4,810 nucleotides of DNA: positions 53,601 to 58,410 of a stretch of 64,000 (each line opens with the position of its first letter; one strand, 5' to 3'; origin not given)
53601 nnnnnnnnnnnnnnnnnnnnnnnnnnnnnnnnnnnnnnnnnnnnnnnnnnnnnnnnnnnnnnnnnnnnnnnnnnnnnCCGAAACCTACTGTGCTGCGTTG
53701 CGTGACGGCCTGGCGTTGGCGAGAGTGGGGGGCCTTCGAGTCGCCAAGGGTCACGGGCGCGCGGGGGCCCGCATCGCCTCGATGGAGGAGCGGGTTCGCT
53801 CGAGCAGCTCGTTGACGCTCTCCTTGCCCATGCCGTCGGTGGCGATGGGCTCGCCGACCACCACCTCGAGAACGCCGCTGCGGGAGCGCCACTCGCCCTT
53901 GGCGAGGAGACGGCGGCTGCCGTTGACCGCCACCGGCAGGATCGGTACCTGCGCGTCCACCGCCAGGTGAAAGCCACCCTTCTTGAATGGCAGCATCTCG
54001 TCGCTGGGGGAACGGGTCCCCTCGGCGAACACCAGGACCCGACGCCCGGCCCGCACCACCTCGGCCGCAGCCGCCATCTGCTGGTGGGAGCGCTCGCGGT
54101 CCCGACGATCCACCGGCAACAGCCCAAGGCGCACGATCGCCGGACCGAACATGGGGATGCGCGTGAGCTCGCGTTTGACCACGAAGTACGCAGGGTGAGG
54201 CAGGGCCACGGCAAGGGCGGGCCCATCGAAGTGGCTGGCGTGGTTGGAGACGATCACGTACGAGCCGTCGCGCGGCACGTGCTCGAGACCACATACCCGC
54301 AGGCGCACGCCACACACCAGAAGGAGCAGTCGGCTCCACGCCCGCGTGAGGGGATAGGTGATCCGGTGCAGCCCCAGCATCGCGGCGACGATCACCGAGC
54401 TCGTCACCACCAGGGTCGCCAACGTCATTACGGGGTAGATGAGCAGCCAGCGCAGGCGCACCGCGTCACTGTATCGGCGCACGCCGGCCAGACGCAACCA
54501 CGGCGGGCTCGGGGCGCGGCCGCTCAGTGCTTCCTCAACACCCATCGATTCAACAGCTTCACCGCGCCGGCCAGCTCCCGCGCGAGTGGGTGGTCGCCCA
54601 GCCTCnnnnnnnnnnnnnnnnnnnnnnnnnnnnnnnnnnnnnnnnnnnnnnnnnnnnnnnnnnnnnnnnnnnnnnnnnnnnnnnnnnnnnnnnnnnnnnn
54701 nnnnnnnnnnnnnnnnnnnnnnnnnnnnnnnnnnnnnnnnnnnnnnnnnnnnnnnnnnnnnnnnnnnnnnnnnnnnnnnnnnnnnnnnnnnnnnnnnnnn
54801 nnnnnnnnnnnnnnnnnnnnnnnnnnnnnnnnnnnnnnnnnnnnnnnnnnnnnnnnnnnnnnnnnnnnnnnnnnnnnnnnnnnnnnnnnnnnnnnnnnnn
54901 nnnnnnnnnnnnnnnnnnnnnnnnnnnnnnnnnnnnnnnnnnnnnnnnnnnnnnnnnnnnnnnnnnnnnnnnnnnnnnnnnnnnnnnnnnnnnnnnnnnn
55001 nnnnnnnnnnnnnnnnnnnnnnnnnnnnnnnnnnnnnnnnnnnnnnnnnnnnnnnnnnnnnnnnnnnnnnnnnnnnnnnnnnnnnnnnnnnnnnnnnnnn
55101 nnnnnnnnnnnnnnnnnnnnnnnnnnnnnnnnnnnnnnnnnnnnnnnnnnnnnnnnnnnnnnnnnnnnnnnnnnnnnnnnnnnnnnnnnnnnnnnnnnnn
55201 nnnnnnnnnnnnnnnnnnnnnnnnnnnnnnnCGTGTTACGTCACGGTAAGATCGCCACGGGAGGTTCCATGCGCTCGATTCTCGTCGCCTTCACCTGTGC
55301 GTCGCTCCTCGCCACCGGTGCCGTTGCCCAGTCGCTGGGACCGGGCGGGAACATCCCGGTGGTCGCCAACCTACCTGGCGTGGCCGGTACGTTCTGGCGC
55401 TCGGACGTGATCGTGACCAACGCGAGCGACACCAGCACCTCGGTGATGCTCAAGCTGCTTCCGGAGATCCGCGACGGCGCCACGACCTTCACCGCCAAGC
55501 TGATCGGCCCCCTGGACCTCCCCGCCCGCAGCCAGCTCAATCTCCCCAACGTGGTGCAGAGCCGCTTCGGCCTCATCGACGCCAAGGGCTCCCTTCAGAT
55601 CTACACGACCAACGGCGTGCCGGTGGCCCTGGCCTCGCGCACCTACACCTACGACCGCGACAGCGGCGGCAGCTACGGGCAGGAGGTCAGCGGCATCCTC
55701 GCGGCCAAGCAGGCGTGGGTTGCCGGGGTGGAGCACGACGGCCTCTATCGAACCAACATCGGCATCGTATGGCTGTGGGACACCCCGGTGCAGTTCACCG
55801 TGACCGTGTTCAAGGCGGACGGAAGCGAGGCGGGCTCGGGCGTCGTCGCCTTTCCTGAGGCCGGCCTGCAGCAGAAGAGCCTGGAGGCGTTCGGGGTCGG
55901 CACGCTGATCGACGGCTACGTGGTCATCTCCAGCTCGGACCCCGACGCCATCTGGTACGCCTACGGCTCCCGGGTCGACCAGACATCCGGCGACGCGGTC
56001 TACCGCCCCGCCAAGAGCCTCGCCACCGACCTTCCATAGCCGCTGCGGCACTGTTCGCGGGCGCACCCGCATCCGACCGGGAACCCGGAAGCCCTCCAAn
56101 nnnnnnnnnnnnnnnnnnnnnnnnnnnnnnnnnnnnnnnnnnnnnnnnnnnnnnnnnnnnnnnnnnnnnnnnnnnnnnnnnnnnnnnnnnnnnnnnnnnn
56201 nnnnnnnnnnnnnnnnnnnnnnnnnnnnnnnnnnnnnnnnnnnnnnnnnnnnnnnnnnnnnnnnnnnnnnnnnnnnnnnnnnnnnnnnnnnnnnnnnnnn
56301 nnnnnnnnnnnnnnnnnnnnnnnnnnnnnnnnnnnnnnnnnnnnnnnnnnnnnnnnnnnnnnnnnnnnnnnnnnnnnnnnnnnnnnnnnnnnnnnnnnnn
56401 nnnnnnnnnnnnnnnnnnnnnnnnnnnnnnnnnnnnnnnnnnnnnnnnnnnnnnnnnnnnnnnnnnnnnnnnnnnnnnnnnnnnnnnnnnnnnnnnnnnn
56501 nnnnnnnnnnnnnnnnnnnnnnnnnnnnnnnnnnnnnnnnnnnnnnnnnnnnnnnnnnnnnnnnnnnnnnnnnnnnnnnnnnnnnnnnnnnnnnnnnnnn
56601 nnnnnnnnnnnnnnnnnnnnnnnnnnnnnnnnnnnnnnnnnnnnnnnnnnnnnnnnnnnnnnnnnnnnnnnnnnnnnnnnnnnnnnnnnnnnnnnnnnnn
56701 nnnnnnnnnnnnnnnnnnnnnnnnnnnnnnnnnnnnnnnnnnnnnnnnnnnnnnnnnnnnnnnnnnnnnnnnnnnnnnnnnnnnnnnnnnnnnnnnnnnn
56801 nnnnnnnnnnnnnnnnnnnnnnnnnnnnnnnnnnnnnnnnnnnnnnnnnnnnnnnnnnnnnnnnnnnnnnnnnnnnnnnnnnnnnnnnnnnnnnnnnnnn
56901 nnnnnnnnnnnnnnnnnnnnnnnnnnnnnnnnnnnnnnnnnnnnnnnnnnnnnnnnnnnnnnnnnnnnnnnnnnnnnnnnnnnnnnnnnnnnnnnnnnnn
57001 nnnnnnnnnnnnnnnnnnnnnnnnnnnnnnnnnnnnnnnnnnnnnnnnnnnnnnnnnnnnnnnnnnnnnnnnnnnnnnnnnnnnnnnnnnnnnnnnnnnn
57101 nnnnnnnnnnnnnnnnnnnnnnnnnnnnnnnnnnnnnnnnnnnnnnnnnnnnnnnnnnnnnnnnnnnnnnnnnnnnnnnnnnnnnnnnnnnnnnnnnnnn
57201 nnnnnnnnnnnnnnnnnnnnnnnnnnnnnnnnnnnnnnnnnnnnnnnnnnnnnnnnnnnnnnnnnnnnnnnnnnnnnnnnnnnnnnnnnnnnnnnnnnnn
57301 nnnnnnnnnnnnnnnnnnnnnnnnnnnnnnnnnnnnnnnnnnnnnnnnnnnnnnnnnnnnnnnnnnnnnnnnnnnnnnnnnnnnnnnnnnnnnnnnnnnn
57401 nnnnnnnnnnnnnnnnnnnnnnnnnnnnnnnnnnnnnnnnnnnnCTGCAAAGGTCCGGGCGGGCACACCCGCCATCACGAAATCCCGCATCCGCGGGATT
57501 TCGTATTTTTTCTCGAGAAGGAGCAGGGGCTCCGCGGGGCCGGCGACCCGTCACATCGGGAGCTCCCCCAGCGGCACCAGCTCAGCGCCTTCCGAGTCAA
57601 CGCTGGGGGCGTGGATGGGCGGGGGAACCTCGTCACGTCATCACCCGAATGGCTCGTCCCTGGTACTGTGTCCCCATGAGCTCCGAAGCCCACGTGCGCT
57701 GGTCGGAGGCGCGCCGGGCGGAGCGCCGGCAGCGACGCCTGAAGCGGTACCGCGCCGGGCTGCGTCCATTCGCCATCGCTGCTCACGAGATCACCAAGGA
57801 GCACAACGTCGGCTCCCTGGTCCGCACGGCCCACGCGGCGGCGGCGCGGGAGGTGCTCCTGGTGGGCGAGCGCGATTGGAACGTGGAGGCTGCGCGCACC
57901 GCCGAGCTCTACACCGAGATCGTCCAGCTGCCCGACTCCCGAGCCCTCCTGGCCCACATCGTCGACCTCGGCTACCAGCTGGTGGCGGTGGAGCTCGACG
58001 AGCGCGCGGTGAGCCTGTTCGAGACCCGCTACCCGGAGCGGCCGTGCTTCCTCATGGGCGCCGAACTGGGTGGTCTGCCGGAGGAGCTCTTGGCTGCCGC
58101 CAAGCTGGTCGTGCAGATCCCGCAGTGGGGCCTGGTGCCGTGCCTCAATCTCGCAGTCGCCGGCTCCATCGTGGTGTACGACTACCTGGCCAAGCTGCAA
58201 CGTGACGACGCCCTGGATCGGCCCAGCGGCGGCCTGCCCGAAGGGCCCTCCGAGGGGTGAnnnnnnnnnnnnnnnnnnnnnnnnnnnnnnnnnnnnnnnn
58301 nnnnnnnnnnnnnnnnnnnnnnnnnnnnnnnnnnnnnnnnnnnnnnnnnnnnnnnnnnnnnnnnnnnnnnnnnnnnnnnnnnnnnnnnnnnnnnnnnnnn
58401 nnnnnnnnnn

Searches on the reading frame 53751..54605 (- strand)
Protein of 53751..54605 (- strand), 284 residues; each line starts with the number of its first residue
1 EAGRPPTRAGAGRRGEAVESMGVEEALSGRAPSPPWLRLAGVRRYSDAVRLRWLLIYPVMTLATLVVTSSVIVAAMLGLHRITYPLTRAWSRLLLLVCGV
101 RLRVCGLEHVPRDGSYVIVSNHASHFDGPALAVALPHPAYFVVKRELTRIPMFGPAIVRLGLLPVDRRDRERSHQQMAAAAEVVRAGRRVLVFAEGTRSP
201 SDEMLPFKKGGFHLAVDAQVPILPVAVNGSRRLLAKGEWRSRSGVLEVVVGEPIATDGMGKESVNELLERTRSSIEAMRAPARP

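Call 91: search_protein_families(library=pfam, proteins=[window:53751-54605:-], max_evalue=0.001)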
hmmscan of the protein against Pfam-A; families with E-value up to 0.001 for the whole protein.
window:53751-54605:- (284 aa): 1 family
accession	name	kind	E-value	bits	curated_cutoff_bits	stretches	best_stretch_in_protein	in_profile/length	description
PF01553.26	Acyltransferase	-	7.2e-35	120.1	23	1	101-227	1-131/132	Acyltransferase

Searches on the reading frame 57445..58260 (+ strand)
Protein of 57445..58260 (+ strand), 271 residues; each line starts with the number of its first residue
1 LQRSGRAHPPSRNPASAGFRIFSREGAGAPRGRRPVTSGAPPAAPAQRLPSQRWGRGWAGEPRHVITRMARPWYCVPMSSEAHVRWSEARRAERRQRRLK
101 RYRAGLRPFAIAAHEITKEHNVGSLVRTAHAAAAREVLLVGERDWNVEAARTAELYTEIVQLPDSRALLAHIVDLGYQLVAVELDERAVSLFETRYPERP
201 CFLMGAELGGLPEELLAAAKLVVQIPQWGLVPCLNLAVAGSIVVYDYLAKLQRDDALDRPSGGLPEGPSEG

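Call 91: search_protein_families(library=pfam, proteins=[window:57445-58260:+], max_evalue=0.001)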
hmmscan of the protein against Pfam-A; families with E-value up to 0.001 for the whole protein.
window:57445-58260:+ (271 aa): 1 family
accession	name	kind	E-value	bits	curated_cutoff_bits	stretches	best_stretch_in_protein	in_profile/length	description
PF00588.24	SpoU_methylase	-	1.7e-24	86.9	29.7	1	109-245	2-142/142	SpoU rRNA Methylase family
